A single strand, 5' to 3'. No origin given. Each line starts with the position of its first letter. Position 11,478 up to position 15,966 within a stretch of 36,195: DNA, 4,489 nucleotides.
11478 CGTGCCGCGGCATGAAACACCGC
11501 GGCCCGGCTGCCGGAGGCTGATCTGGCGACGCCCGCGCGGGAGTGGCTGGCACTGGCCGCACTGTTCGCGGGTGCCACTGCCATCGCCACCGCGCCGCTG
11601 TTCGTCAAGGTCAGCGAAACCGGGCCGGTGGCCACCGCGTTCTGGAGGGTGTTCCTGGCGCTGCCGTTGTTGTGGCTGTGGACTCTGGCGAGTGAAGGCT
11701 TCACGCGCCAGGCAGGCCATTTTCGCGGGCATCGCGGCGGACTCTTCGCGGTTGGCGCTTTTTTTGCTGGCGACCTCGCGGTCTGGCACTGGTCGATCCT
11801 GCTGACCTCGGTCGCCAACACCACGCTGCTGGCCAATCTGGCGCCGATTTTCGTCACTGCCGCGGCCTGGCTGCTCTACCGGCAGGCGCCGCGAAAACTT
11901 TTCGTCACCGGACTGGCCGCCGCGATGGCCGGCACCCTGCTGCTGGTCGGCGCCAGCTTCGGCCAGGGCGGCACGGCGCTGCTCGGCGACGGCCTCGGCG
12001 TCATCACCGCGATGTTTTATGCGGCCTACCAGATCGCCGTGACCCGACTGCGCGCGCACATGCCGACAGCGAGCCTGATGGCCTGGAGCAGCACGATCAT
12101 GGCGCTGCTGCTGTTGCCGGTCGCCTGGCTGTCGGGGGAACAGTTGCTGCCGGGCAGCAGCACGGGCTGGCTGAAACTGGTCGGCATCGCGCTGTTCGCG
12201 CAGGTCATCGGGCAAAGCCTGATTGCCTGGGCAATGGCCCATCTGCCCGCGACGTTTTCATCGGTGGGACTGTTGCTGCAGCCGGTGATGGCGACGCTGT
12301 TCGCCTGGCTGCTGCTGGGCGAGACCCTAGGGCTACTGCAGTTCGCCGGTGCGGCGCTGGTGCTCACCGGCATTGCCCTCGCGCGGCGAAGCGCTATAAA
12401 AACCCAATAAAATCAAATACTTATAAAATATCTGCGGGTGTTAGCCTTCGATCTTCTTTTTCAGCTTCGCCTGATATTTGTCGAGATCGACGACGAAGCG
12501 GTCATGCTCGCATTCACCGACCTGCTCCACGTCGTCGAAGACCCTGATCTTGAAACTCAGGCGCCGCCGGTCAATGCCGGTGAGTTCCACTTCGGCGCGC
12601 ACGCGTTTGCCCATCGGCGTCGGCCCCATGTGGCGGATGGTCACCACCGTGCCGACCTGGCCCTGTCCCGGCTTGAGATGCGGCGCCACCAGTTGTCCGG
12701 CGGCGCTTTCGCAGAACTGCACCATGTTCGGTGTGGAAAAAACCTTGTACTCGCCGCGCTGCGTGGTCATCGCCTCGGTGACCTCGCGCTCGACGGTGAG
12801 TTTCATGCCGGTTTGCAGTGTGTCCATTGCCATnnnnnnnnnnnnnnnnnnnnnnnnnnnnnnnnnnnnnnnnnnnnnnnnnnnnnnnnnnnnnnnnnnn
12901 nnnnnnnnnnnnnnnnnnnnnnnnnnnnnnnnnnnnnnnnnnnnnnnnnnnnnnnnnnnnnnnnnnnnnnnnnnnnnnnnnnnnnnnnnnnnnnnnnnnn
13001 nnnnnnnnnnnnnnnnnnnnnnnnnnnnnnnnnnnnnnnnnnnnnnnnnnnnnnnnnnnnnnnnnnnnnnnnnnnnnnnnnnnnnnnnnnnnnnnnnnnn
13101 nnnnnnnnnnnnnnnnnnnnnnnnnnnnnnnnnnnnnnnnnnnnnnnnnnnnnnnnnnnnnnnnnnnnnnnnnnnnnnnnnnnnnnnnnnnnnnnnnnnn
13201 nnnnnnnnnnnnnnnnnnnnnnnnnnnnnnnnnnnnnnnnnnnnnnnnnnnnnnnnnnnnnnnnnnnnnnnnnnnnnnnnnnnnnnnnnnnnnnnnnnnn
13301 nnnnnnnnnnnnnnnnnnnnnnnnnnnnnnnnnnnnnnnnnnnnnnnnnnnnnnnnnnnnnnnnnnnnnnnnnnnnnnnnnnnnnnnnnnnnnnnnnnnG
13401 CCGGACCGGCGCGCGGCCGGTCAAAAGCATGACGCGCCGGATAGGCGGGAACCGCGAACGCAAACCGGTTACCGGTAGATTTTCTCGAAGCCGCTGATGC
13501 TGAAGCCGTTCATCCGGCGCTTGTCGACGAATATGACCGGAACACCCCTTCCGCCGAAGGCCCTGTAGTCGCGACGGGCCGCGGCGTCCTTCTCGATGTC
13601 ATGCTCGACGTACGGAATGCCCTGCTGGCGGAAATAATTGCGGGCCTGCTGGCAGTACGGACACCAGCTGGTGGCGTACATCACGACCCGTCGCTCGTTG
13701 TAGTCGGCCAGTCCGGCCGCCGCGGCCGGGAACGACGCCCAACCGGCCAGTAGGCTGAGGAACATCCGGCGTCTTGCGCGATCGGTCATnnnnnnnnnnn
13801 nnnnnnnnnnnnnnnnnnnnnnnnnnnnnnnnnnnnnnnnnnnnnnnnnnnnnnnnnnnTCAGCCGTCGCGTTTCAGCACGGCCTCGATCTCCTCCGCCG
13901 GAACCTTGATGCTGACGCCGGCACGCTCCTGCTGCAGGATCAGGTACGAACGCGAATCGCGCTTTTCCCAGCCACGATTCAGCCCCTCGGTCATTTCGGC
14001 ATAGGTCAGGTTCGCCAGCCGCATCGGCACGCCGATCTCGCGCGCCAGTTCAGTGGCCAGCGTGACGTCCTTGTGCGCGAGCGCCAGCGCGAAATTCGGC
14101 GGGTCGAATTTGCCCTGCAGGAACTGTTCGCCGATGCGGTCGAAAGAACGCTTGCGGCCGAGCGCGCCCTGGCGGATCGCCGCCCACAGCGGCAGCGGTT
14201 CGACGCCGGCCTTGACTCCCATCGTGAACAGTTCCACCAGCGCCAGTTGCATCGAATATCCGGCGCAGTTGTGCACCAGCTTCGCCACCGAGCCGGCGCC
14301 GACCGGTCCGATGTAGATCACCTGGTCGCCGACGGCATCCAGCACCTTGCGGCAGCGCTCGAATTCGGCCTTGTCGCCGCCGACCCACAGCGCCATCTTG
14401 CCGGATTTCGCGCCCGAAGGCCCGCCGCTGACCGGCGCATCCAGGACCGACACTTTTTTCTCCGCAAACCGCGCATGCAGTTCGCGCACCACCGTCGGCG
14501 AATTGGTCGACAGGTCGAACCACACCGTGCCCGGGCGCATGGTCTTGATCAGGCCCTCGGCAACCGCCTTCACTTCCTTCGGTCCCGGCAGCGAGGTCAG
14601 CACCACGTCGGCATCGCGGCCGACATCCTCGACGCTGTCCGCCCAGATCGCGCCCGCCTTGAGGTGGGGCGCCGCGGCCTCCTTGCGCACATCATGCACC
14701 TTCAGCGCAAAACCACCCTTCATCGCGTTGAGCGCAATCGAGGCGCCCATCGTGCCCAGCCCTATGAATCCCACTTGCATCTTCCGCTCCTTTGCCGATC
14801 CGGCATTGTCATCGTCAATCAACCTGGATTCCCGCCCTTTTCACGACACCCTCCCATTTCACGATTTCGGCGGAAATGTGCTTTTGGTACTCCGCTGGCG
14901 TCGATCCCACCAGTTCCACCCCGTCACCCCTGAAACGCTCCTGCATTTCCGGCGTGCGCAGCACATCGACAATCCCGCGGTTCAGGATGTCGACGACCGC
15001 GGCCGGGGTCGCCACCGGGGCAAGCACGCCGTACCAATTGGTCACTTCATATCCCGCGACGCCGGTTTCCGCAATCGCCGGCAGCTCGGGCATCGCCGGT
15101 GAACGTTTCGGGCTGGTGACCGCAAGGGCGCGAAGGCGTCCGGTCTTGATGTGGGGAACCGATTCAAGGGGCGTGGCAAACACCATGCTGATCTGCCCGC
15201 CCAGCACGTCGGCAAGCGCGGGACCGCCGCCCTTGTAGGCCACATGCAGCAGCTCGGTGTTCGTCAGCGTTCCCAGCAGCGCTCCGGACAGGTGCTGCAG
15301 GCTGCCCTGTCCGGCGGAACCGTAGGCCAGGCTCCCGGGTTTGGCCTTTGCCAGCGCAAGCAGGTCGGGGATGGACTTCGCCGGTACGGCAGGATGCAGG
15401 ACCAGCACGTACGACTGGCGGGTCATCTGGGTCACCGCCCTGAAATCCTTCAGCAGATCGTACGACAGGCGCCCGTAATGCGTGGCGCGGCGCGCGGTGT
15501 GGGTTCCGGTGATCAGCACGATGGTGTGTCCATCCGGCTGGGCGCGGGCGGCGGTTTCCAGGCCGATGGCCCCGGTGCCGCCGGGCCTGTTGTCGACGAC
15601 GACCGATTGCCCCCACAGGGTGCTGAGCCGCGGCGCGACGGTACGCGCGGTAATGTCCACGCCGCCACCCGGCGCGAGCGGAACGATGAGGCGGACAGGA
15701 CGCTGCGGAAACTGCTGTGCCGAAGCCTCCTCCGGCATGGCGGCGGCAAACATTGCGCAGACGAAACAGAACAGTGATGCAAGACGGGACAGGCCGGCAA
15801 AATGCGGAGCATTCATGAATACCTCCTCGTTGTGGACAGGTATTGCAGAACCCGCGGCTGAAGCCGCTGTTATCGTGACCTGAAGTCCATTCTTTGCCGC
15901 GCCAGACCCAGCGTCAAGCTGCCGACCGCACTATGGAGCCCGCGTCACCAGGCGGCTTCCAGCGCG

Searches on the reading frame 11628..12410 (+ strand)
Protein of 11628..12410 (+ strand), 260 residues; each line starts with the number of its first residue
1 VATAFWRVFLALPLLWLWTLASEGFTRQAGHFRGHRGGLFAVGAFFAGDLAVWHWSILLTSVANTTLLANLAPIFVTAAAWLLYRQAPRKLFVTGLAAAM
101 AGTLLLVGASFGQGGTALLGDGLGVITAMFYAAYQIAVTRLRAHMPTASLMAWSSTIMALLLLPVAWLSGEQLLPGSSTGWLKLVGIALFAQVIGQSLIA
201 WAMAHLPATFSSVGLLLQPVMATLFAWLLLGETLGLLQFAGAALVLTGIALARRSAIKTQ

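Call 12: search_protein_families(library=pfam, proteins=[window:11628-12410:+])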
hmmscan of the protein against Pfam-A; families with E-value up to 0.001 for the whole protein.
window:11628-12410:+ (260 aa): 1 family
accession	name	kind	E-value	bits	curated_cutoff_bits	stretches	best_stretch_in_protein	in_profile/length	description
PF00892.27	EamA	-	1.3e-31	110.1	28.2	2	119-252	2-133/135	EamA-like transporter family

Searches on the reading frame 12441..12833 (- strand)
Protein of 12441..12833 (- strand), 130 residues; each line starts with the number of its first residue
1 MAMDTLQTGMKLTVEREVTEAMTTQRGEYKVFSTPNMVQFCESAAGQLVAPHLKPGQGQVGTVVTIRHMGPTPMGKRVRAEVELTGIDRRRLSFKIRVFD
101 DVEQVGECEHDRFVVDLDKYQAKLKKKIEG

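Call 35: search_protein_families(library=pfam, proteins=[window:12441-12833:-])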
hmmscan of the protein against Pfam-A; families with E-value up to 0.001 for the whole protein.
window:12441-12833:- (130 aa): 3 families
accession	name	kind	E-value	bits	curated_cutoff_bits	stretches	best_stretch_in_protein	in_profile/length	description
PF22636.2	FlK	-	1.6e-30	105.7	27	1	19-116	2-101/103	Fluoroacetyl-CoA-specific thioesterase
PF03061.28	4HBT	-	5.3e-08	33.5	20.6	1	35-105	7-77/79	Thioesterase superfamily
PF13279.12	4HBT_2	-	0.00043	21.2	25.5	1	65-120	52-109/122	Thioesterase-like superfamily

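Call 44: search_protein_families(library=ncbifam, proteins=[window:12441-12833:-], max_evalue=1e-8)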
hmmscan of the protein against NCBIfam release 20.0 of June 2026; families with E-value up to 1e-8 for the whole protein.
window:12441-12833:- (130 aa): 0 families

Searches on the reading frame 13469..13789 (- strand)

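Call 9: search_protein_families(library=pfam, proteins=[window:13469-13789:-])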
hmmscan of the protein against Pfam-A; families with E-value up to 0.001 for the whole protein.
window:13469-13789:- (106 aa): 3 families
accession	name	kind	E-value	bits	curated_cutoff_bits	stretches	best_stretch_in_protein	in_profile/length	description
PF00462.30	Glutaredoxin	-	9.3e-18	64.6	22.9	1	35-91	1-58/60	Glutaredoxin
PF13409.12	GST_N_2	-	4.3e-06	27.7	25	1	42-92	1-55/70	Glutathione S-transferase, N-terminal domain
PF13417.12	GST_N_3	-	9.7e-05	23.1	22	1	38-86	2-50/75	Glutathione S-transferase, N-terminal domain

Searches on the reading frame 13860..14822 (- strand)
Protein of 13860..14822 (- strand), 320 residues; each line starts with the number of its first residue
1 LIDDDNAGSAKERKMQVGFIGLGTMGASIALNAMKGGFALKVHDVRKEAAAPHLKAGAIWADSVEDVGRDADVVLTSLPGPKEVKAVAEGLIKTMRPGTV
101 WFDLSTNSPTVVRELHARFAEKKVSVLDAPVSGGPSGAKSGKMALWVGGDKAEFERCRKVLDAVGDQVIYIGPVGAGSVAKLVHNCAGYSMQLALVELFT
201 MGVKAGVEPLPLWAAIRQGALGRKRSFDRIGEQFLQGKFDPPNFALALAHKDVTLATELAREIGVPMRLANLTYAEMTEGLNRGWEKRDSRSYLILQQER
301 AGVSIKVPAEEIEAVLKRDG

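Call 7: search_protein_families(library=pfam, proteins=[window:13860-14822:-])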
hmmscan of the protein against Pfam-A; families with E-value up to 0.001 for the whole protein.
window:13860-14822:- (320 aa): 6 families
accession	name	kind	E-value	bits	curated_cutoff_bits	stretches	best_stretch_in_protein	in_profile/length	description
PF03446.21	NAD_binding_2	-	2.3e-43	148.4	21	1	16-172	1-161/161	NAD binding domain of 6-phosphogluconate dehydrogenase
PF14833.11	NAD_binding_11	-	5e-18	65.9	30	1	175-291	1-116/122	NAD-binding of NADP-dependent 3-hydroxyisobutyrate dehydrogenase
PF02826.25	2-Hacid_dh_C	-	4e-06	26.8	25.1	1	13-102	35-124/178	D-isomer specific 2-hydroxyacid dehydrogenase, NAD binding domain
PF03807.23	F420_oxidored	-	5.4e-06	27.4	21.6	1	16-94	1-81/94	NADP oxidoreductase coenzyme F420-dependent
PF01262.27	AlaDh_PNT_C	-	0.00019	21.4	23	1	15-110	29-134/214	Alanine dehydrogenase/PNT, C-terminal domain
PF02737.24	3HCDH_N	-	0.00034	21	22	1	16-54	1-39/180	3-hydroxyacyl-CoA dehydrogenase, NAD binding domain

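Call 11: search_protein_families(library=ncbifam, proteins=[window:13860-14822:-], max_evalue=1e-10)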
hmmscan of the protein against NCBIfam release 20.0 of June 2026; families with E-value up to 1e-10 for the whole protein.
window:13860-14822:- (320 aa): 10 families
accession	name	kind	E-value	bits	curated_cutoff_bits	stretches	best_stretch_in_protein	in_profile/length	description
NF008592.0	PRK11559.1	equivalog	5.2e-57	193.4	397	1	14-299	2-287/296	2-hydroxy-3-oxopropionate reductase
TIGR01505.1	tartro_sem_red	equivalog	6.4e-51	173.3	340.75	1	17-281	2-266/291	2-hydroxy-3-oxopropionate reductase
TIGR01692.1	HIBADH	equivalog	4.5e-44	150.9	291.6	1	19-289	1-279/288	3-hydroxyisobutyrate dehydrogenase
NF043037.1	ThreonDh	equivalog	4.9e-41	141.1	350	1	14-293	2-283/297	L-threonate dehydrogenase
NF012005.0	PRK15461.1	equivalog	3.6e-37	128.1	348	1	16-304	3-293/298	sulfolactaldehyde 3-reductase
NF011633.0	PRK15059.1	equivalog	1.4e-31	109.8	451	1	15-264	1-250/292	2-hydroxy-3-oxopropionate reductase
NF007161.0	PRK09599.1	subfamily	6.7e-25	87.9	271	1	15-200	1-192/302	NADP-dependent phosphogluconate dehydrogenase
TIGR00872.1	gnd_rel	equivalog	1.6e-18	67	297.2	1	15-201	1-191/299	phosphogluconate dehydrogenase (NAD(+)-dependent, decarboxylating)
NF006765.0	PRK09287.1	equivalog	1.1e-16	60.8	413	1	14-200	3-202/476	NADP-dependent phosphogluconate dehydrogenase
TIGR00873.1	gnd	equivalog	5.3e-13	48.6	426.7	1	16-193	1-192/467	decarboxylating NADP(+)-dependent phosphogluconate dehydrogenase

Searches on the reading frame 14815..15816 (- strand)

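Call 7: search_protein_families(library=pfam, proteins=[window:14815-15816:-])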
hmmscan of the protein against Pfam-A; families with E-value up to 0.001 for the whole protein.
window:14815-15816:- (333 aa): 1 family
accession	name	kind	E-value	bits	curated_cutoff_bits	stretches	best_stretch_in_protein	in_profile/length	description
PF03401.19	TctC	-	7.7e-60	203.2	27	1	57-329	2-273/274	Tripartite tricarboxylate transporter family receptor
